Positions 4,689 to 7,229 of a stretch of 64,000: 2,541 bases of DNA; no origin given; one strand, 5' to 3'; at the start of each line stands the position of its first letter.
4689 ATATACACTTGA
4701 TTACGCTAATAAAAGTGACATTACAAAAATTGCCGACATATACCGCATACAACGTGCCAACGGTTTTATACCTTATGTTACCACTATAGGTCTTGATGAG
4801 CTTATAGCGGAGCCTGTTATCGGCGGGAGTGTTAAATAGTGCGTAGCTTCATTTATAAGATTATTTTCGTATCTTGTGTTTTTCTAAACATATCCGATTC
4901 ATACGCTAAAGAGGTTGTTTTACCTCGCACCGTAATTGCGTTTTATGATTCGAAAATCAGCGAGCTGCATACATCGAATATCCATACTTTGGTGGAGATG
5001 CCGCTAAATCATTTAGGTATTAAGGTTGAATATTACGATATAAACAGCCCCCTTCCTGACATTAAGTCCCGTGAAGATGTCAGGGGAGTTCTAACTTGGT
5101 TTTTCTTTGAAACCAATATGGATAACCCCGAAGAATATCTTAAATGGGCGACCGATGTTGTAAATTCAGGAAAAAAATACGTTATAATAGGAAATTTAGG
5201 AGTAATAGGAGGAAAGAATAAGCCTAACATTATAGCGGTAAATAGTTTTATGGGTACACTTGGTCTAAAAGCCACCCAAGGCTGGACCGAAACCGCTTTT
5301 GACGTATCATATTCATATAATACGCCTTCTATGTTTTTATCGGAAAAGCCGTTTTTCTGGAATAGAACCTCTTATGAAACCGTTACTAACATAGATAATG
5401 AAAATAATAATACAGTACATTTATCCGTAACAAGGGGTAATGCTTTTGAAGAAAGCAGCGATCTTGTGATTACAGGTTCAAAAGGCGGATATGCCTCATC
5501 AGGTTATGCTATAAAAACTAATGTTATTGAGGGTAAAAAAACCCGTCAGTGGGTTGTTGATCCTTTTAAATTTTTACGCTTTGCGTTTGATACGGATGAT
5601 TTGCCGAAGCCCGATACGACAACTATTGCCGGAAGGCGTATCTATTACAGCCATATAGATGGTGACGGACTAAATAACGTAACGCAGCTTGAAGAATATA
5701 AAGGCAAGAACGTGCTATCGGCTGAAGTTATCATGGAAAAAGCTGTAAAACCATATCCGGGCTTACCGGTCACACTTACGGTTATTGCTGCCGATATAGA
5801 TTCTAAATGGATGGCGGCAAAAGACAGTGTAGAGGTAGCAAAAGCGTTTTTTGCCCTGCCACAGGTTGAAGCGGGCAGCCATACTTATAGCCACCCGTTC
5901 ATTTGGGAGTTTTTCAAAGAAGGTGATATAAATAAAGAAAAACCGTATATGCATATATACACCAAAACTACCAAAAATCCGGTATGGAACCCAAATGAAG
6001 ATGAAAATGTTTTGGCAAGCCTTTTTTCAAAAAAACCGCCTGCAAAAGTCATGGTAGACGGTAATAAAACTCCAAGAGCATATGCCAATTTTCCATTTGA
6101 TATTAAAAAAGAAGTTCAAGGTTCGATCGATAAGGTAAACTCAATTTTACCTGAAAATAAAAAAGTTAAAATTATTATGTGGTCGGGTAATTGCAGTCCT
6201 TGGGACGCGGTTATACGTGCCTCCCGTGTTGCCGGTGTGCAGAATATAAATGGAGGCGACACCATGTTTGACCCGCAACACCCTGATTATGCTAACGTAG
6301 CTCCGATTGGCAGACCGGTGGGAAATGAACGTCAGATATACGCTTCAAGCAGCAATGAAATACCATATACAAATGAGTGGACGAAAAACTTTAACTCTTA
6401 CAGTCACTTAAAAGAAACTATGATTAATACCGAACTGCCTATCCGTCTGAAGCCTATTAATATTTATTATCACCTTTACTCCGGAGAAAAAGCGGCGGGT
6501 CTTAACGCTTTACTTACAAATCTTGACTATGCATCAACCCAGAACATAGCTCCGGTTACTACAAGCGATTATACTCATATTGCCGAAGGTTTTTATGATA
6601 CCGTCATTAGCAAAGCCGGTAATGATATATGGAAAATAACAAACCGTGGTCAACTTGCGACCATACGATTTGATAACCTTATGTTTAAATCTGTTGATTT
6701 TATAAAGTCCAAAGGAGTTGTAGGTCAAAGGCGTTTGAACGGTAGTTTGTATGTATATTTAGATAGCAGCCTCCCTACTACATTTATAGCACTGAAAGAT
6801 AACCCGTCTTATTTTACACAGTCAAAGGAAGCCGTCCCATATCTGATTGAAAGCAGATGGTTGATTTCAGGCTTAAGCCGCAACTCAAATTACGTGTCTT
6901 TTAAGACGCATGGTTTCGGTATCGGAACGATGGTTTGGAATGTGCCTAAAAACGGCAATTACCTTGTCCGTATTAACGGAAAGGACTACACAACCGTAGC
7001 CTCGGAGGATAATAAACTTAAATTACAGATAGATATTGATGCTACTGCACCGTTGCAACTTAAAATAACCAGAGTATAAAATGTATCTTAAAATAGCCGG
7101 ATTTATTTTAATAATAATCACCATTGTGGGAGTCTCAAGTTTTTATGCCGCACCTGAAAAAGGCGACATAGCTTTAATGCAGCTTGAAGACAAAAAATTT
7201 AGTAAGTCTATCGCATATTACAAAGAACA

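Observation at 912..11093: Split PelA/PelB-like exopolysaccharide modification-export operon with a divergent glmS-epimerase pair and no synthase in view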

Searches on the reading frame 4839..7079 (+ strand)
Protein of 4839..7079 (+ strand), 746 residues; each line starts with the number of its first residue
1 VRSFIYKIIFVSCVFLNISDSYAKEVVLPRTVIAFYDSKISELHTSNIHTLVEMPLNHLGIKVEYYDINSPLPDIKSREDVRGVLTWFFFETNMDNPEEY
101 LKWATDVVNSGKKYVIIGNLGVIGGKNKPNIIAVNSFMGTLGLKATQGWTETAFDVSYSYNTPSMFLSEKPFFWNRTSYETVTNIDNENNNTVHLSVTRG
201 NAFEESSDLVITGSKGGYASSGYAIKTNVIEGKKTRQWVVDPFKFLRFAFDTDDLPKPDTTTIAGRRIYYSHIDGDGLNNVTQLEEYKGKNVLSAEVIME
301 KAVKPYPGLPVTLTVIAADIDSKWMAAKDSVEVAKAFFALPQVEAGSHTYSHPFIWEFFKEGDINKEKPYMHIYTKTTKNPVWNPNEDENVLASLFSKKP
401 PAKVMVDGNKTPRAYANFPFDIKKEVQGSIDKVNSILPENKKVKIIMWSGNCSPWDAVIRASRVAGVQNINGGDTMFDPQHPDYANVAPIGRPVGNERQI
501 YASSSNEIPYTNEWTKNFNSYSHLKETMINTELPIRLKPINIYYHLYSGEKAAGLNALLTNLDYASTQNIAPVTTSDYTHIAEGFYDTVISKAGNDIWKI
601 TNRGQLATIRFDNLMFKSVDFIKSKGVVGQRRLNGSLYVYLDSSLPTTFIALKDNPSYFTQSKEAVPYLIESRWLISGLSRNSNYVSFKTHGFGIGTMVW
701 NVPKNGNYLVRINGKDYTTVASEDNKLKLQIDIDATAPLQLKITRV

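Call 3: search_protein_families(library=pfam, proteins=[window:4839-7079:+], max_evalue=0.01)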
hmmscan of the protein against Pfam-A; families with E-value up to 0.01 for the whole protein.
window:4839-7079:+ (746 aa): 0 families

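Call 4: search_protein_families(library=ncbifam, proteins=[window:4839-7079:+], max_evalue=0.01)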
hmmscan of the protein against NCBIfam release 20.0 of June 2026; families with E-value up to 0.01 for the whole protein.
window:4839-7079:+ (746 aa): 0 families

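Call 6: search_solved_structures(query=window:4839-7079:+, max_evalue=1, show_alignments=2)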
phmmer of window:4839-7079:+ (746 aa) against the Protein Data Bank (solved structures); distinct sequences matched with E-value up to 1: 1.
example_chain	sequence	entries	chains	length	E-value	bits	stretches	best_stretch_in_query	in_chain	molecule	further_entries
9cgy_A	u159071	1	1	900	1e-60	209.3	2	420-652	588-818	PelA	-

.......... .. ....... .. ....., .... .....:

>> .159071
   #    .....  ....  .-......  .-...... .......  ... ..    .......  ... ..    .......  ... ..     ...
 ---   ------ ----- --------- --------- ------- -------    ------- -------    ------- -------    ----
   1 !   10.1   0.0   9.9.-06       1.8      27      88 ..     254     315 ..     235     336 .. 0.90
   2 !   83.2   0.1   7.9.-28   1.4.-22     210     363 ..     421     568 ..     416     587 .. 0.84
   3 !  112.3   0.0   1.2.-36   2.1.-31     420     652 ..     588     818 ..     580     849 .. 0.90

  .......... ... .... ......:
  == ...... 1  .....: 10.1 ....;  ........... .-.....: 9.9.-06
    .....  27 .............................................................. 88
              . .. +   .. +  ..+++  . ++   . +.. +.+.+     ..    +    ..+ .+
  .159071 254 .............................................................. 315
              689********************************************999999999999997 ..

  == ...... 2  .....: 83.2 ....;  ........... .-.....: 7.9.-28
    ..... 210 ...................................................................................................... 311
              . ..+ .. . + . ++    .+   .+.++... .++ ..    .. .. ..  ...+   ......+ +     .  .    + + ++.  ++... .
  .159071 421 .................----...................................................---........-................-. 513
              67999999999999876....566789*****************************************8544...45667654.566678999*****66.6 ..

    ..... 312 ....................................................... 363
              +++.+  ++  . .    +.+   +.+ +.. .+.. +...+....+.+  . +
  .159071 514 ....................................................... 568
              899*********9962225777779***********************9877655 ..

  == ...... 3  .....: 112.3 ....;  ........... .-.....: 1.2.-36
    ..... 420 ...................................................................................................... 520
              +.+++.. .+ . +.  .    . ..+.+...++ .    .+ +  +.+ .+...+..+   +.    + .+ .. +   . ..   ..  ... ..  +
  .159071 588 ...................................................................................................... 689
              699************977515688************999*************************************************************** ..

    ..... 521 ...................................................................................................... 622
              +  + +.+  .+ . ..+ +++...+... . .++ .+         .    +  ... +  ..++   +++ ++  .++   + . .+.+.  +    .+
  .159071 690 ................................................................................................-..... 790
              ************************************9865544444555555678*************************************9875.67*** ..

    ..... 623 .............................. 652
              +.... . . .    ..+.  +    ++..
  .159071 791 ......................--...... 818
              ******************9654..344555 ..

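Call 10: find_homologous_proteins(query=window:4839-7079:+, max_evalue=0.00001)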
Query window:4839-7079:+ (746 aa): 1072 proteins with E <= 0.00001 among 8000 candidates; the best 120 are listed.
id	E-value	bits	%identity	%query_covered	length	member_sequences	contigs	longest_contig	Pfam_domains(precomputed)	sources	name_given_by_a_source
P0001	0.0e+0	1712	100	100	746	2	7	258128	-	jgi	-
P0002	0.0e+0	1156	66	100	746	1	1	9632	-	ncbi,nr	ncbi:hypothetical protein N9W34_05915 [Rickettsiales bacterium]|nr:hypothetical protein [Rickettsial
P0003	0.0e+0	1061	61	100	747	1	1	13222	PF09960.15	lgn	-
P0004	0.0e+0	1044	61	100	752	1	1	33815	-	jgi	jgi:hypothetical protein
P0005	0.0e+0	1044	60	100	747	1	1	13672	-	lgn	-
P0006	0.0e+0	1040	61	100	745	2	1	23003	PF09960.15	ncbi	-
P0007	0.0e+0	1025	60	99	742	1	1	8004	-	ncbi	-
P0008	8.2e-298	1008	59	100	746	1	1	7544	-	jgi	jgi:hypothetical protein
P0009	3.3e-266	904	53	100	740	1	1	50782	-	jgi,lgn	-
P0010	7.8e-259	879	53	97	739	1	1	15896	-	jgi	-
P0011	2.8e-254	864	52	100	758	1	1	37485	-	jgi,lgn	-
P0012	3.3e-254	864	53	97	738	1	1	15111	-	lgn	-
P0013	2.8e-250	851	51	99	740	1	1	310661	-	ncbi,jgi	jgi:hypothetical protein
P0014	2.0e-248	845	52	97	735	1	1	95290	-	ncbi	-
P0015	2.1e-248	845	62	79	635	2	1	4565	-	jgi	-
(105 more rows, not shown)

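Call 11: find_encoding_contigs(protein=P0001, flank=10000, max_places=4)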
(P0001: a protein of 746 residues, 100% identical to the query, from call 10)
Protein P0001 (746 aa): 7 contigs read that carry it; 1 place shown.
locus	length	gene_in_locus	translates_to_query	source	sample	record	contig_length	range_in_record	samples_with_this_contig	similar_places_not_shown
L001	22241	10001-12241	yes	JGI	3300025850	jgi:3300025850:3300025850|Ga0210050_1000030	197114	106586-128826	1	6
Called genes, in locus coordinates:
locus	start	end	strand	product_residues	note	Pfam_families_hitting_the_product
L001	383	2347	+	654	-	-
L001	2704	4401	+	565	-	PF00664:ABC_membrane, PF00005:ABC_tran, PF13304:AAA_21 (faint)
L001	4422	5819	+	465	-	PF25919:BSH_CusB (faint), PF25984:BSH_YknX (weak), PF25994:HH_AprE, PF26002:Beta-barrel_AprE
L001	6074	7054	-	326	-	PF00106:adh_short (weak), PF01370:Epimerase, PF02719:Polysacc_synt_2, PF04321:RmlD_sub_bind, PF08659:KR, PF01073:3Beta_HSD, PF13460:NAD_binding_10 (weak), PF16363:GDP_Man_Dehyd, +1 more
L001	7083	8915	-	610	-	PF13522:GATase_6, PF13537:GATase_7, PF01380:SIS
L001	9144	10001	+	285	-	PF03537:Glyco_hydro_114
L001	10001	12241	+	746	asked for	-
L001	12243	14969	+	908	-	PF14559:TPR_19 (faint), PF13428:TPR_14 (faint), PF13432:TPR_16 (faint), PF12895:ANAPC3 (faint), PF24575:TPR_Slam (weak)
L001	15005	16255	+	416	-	-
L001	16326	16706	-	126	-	-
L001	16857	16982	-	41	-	-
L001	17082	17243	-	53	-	-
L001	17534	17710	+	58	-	-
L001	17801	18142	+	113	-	-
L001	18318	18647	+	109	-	PF03413:PepSY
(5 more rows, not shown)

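Call 13: find_related_loci(query=A1, collection=genome_contigs, flank=10000)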
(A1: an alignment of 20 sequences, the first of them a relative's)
Query A1 (746 aa) in genome_contigs; peptide patterns used: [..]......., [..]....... (x = any residue, [..] = any of these).
423 stretches matched a pattern; 376 encode a relative of the query (tblastn E <= 1e-3); the best 80 are kept; 80 distinct loci.
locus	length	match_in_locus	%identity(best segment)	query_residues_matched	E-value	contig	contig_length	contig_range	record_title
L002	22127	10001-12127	52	23-743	0e+0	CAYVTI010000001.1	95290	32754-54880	MAG TPA_asm: uncultured Rickettsiales bacterium isolate SRP272529_co2_239 genome assembly, contig: NODE_241_length_95290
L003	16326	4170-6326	49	13-746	0e+0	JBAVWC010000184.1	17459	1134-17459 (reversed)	MAG: Alphaproteobacteria bacterium isolate MFD02472_ilm_asm_bin11 k127_90633, whole genome shotgun sequence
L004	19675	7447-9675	61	9-746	0e+0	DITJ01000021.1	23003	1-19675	MAG TPA_asm: Alphaproteobacteria bacterium UBA6187 UBA6187_contig_156709, whole genome shotgun sequence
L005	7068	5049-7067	51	23-708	0e+0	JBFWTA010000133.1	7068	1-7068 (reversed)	MAG: Bdellovibrionales bacterium isolate CA_2019_TPBF_36 NODE_41813_length_7068_cov_2.974499_TPBF, whole genome shotgun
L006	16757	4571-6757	49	7-746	0e+0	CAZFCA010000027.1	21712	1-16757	MAG TPA_asm: uncultured Rhodospirillaceae bacterium isolate SRP192927_co4_464 genome assembly, contig: NODE_4619_length_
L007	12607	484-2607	48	25-746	0e+0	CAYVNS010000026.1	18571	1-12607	MAG TPA_asm: uncultured Rhodospirillaceae bacterium isolate SRP192927_co3_77 genome assembly, contig: NODE_6455_length_1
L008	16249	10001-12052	48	23-722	0e+0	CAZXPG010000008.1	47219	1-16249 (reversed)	MAG TPA_asm: uncultured Rickettsiales bacterium isolate SRP329715_co2_363 genome assembly, contig: NODE_1569_length_4721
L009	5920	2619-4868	46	1-746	0e+0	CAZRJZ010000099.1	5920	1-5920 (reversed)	MAG TPA_asm: uncultured Rickettsiales bacterium isolate SRP342105_co1_377 genome assembly, contig: NODE_19152_length_592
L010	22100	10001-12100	48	15-707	0e+0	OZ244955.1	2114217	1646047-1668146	MAG: Rickettsiales bacterium isolate 351a7792-30f9-4e5e-aadd-1944ae5c27b2 genome assembly, chromosome: 1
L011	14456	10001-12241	43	2-746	0e+0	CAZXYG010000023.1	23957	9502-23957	MAG TPA_asm: uncultured Rickettsiales bacterium isolate SRP124282_co10_168 genome assembly, contig: NODE_296_length_2395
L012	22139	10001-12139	46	27-731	0e+0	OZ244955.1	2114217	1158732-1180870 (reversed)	MAG: Rickettsiales bacterium isolate 351a7792-30f9-4e5e-aadd-1944ae5c27b2 genome assembly, chromosome: 1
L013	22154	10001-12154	43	29-731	0e+0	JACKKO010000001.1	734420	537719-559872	MAG: Hyphomicrobiales bacterium isolate HK-STAS-PROT-67 HK-STAS-PROT-67_1, whole genome shotgun sequence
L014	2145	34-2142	43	2-720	0e+0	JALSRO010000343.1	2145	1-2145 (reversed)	MAG: Chromatiales bacterium isolate 356-308_metabat1_scaf2bin.075 356-308_scaffold_45155_c1, whole genome shotgun sequen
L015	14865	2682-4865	43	2-731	0e+0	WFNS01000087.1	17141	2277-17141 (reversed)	MAG: Gammaproteobacteria bacterium isolate S012_118 k151_186905, whole genome shotgun sequence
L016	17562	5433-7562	50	30-746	0e+0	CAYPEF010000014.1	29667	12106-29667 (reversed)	MAG TPA_asm: uncultured Rickettsiales bacterium isolate SRP278252_co2_163 genome assembly, contig: NODE_3055_length_2966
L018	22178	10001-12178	42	2-740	0e+0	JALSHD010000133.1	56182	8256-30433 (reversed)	MAG: Chromatiales bacterium isolate 354-166_metabat1_scaf2bin.070 354-166_scaffold_427_c1, whole genome shotgun sequence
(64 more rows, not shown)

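Call 21: search_protein_families(library=ncbifam, proteins=[L006:10882-12078:+, L006:12075-13130:+, L006:13036-14625:+, L006:14626-16014:+, L018:16013-16720:+, L018:16717-17298:+, L002:1346-2725:-, L002:2725-4260:-, L002:4235-5275:-, L002:5272-6366:-], max_evalue=0.001)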
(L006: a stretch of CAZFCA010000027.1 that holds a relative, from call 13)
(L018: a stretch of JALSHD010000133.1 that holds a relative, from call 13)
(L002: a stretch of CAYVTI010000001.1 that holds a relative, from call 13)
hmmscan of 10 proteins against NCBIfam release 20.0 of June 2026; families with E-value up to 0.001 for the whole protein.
L006:10882-12078:+ (398 aa): 0 families

L006:12075-13130:+ (351 aa): 0 families

L006:13036-14625:+ (529 aa): 31 families (the best 25 are shown)
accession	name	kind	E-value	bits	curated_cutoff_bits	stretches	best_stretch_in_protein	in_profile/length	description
NF038011.1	PelF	equivalog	6e-133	444.4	100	1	38-519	1-489/489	GT4 family glycosyltransferase PelF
TIGR03088.1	stp2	hypoth_equivalog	1.2e-23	83.7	409.05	1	310-522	157-373/374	TIGR03088 family PEP-CTERM/XrtA system glycosyltransferase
NF041876.1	EPS_EpsE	equivalog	3.5e-23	82.5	400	1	304-511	177-385/389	exopolysaccharide biosynthesis GT4 family glycosyltransferase EpsE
TIGR03999.1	thiol_BshA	equivalog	6.2e-18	64.9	273.7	1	314-523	168-374/375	N-acetyl-alpha-D-glucosaminyl L-malate synthase BshA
NF047684.1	TeichurnBiosyTuaC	equivalog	2.9e-15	56.1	550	1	339-523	222-390/391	teichuronic acid biosynthesis protein TuaC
TIGR04063.1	stp3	hypoth_equivalog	5e-15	55.3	442.05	1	306-523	173-396/397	TIGR04063 family PEP-CTERM/XrtA system glycosyltransferase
TIGR02149.1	glgA_Coryne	subfamily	3e-14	53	302.4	1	310-522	166-390/391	glycogen synthase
TIGR04157.1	glyco_rSAM_CFB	subfamily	5.2e-14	52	400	1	293-519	172-406/406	TIGR04157 family glycosyltransferase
NF038229.1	Glyco4_Geo_Pelo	equivalog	6.5e-14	51.7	400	1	313-523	133-337/338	GPMC system family 4 glycosyltransferase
TIGR03449.1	mycothiol_MshA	equivalog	2.7e-13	49.6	462.5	1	303-523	178-404/406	D-inositol-3-phosphate glycosyltransferase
NF041010.1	glycosy_Agl16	equivalog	2.1e-12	46.6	575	1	308-499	151-330/352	glycosylation protein Agl16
NF038255.1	exopoly_VpsD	equivalog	2.7e-11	43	300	1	313-452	177-321/381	VpsD family glycosyltransferase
TIGR02472.1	sucr_P_syn_N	equivalog_domain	4.3e-11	42.3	576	1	416-515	343-434/439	sucrose-phosphate synthase, putative, glycosyltransferase domain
NF047880.1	glyco_SdgA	exception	7.9e-11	41.2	800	1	338-508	317-477/488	serine-aspartate repeat adhesin O-glycosyltransferase SdgA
TIGR04047.1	MSMEG_0565_glyc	hypoth_equivalog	1.7e-09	37.3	259.85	1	319-490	165-344/373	MSMEG_0565 family glycosyltransferase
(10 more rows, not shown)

L006:14626-16014:+ (462 aa): 0 families

L018:16013-16720:+ (235 aa): 1 family
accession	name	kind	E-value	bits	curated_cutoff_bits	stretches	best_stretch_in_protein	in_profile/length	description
TIGR02800.1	propeller_TolB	equivalog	0.0008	18.4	343.15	0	51-197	19-148/418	Tol-Pal system beta propeller repeat protein TolB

L018:16717-17298:+ (193 aa): 0 families

L002:1346-2725:- (459 aa): 0 families

L002:2725-4260:- (511 aa): 30 families (the best 25 are shown)
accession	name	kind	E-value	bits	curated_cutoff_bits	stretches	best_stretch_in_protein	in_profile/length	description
NF038011.1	PelF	equivalog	1e-134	450.3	100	1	18-495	1-489/489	GT4 family glycosyltransferase PelF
TIGR03088.1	stp2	hypoth_equivalog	2.4e-23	82.8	409.05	1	287-498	158-373/374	TIGR03088 family PEP-CTERM/XrtA system glycosyltransferase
NF041876.1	EPS_EpsE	equivalog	7e-22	78.2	400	1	282-485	179-383/389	exopolysaccharide biosynthesis GT4 family glycosyltransferase EpsE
TIGR03999.1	thiol_BshA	equivalog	1.1e-18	67.3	273.7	1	258-499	136-374/375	N-acetyl-alpha-D-glucosaminyl L-malate synthase BshA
TIGR04063.1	stp3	hypoth_equivalog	2.5e-14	53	442.05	1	267-499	158-396/397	TIGR04063 family PEP-CTERM/XrtA system glycosyltransferase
NF038229.1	Glyco4_Geo_Pelo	equivalog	3.6e-13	49.2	400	1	286-499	130-337/338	GPMC system family 4 glycosyltransferase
NF041010.1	glycosy_Agl16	equivalog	1.4e-12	47.2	575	1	282-422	149-286/352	glycosylation protein Agl16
NF038255.1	exopoly_VpsD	equivalog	1.5e-12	47.1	300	1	267-499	156-380/381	VpsD family glycosyltransferase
TIGR03449.1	mycothiol_MshA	equivalog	4.8e-12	45.5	462.5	1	270-496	169-401/406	D-inositol-3-phosphate glycosyltransferase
NF047684.1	TeichurnBiosyTuaC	equivalog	9.7e-12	44.5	550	1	315-499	222-390/391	teichuronic acid biosynthesis protein TuaC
NF047880.1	glyco_SdgA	exception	2.2e-11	43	800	1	294-484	296-477/488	serine-aspartate repeat adhesin O-glycosyltransferase SdgA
TIGR04157.1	glyco_rSAM_CFB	subfamily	5.7e-11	42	400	1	246-494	150-405/406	TIGR04157 family glycosyltransferase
TIGR02149.1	glgA_Coryne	subfamily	7e-11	41.9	302.4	1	286-495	166-387/391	glycogen synthase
TIGR02472.1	sucr_P_syn_N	equivalog_domain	7.4e-10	38.2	576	1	392-491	343-434/439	sucrose-phosphate synthase, putative, glycosyltransferase domain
TIGR04047.1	MSMEG_0565_glyc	hypoth_equivalog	1.3e-09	37.7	259.85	1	292-480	162-357/373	MSMEG_0565 family glycosyltransferase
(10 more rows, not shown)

L002:4235-5275:- (346 aa): 1 family
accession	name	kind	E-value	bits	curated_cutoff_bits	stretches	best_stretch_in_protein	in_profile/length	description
TIGR00540.1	TPR_hemY_coli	hypoth_equivalog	0.00094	18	142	0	179-284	259-349/385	heme biosynthesis-associated TPR protein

L002:5272-6366:- (364 aa): 0 families
